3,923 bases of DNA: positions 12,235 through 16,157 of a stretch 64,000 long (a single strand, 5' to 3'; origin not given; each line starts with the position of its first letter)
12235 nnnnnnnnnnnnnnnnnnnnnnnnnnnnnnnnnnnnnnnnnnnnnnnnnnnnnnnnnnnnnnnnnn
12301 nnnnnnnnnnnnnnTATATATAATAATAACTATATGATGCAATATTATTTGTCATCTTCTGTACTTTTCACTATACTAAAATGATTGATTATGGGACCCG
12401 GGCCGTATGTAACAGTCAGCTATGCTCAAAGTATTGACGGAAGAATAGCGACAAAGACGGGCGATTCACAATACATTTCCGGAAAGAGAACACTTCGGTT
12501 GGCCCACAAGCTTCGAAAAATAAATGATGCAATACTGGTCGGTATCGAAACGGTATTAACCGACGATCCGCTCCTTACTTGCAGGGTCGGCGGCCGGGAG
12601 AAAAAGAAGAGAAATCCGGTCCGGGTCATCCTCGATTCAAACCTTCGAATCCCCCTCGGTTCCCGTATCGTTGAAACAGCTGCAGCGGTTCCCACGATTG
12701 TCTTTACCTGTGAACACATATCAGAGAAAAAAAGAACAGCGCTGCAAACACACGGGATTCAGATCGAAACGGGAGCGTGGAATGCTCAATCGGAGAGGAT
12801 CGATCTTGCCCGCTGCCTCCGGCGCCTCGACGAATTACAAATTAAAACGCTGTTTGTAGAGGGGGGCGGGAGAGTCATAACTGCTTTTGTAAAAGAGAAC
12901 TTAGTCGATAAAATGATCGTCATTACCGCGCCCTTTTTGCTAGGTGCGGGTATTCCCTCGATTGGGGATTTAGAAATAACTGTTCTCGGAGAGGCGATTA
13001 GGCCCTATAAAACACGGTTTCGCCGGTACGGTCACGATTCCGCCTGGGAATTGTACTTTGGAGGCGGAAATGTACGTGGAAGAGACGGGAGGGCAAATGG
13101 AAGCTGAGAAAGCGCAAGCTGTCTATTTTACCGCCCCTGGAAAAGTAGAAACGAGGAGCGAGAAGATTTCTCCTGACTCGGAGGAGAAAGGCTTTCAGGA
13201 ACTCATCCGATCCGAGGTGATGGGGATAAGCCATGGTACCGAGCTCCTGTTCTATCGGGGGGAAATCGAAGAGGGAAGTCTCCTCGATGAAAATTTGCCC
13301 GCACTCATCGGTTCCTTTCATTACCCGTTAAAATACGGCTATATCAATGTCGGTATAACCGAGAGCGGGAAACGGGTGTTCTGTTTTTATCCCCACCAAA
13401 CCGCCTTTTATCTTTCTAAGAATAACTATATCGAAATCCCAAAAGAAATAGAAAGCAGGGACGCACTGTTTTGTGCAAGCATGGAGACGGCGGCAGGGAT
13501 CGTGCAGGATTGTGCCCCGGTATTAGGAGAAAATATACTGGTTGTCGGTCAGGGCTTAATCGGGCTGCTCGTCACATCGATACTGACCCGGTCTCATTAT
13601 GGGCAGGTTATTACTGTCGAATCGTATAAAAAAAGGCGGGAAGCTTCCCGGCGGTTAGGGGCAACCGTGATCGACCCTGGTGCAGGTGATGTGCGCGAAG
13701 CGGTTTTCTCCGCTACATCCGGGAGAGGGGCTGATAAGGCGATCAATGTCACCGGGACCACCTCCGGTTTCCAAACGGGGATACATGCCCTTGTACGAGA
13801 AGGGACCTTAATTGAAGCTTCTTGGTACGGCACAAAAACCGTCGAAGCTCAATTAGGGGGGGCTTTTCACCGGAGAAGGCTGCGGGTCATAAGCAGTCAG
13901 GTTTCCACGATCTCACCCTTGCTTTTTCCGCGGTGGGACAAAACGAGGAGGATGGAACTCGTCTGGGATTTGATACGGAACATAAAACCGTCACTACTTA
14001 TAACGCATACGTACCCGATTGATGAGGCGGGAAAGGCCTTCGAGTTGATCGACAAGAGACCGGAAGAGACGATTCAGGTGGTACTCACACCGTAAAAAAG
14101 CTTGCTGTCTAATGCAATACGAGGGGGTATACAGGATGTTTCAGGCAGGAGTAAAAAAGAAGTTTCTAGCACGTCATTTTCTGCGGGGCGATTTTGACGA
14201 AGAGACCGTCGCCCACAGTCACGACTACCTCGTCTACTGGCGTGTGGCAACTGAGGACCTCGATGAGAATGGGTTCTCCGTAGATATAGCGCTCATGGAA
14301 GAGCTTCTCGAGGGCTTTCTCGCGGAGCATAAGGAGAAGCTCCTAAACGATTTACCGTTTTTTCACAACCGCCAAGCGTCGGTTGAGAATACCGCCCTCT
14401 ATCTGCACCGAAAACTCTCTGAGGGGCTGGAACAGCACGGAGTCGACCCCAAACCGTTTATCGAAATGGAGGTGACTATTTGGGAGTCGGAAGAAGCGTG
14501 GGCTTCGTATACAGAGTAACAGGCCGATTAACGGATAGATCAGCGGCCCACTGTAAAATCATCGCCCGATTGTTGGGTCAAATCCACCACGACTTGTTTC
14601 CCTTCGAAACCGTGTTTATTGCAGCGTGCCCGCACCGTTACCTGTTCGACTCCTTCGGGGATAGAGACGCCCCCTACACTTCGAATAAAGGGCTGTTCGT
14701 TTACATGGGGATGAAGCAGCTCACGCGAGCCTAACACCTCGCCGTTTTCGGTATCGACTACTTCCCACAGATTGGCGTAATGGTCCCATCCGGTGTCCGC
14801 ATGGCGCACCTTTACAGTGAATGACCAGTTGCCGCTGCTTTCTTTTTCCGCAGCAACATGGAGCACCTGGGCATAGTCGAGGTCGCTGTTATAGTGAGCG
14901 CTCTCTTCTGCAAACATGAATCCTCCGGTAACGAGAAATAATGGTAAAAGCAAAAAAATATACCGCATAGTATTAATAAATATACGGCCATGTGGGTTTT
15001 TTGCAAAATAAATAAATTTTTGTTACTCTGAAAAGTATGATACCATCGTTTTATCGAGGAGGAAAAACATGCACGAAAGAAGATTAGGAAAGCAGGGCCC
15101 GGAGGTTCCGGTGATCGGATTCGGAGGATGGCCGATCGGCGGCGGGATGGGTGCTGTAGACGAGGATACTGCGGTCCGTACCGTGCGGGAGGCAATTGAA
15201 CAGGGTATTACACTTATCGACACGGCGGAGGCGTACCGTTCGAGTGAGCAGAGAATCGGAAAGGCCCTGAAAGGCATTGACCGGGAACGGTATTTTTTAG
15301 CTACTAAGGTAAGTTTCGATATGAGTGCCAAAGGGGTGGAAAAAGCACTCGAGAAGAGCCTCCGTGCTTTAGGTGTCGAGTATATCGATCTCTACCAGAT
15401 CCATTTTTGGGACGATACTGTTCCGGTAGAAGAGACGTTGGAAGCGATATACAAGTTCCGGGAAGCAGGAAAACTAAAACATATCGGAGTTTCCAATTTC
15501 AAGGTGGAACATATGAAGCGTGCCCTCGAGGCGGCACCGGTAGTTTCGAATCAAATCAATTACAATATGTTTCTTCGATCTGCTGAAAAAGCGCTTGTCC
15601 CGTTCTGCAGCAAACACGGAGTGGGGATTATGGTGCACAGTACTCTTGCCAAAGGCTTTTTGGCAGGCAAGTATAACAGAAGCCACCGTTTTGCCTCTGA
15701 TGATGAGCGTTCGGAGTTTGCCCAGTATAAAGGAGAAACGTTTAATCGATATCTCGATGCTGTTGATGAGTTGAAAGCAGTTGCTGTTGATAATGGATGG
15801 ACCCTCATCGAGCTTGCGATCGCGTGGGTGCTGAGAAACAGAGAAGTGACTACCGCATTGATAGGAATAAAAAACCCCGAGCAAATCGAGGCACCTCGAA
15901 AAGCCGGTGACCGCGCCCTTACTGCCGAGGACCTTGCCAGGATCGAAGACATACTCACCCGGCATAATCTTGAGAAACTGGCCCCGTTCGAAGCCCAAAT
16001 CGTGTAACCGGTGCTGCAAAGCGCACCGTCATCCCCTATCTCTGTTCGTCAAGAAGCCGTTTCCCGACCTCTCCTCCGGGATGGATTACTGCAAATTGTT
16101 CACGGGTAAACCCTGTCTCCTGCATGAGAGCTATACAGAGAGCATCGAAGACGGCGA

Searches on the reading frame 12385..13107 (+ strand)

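Call 27: search_protein_families(library=pfam, proteins=[window:12385-13107:+], max_evalue=0.00001)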
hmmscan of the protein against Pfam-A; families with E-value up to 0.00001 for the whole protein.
window:12385-13107:+ (240 aa): 1 family
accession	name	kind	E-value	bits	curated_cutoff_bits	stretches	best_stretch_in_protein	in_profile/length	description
PF01872.23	RibD_C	-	6.1e-49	166.9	24.1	1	7-200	1-180/197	RibD C-terminal domain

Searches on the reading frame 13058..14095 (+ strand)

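Call 27: search_protein_families(library=pfam, proteins=[window:13058-14095:+], max_evalue=0.00001)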
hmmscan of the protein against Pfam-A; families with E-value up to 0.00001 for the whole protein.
window:13058-14095:+ (345 aa): 1 family
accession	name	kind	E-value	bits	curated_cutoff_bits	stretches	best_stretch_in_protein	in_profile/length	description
PF00107.32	ADH_zinc_N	-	5.4e-10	39.8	31.8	1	168-283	2-115/129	Zinc-binding dehydrogenase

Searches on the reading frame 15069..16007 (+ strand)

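Call 27: search_protein_families(library=pfam, proteins=[window:15069-16007:+], max_evalue=0.00001)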
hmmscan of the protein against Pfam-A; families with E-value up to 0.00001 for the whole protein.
window:15069-16007:+ (312 aa): 1 family
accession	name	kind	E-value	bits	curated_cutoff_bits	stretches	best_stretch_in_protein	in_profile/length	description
PF00248.27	Aldo_ket_red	-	1.8e-78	264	24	1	16-295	2-289/291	Aldo/keto reductase family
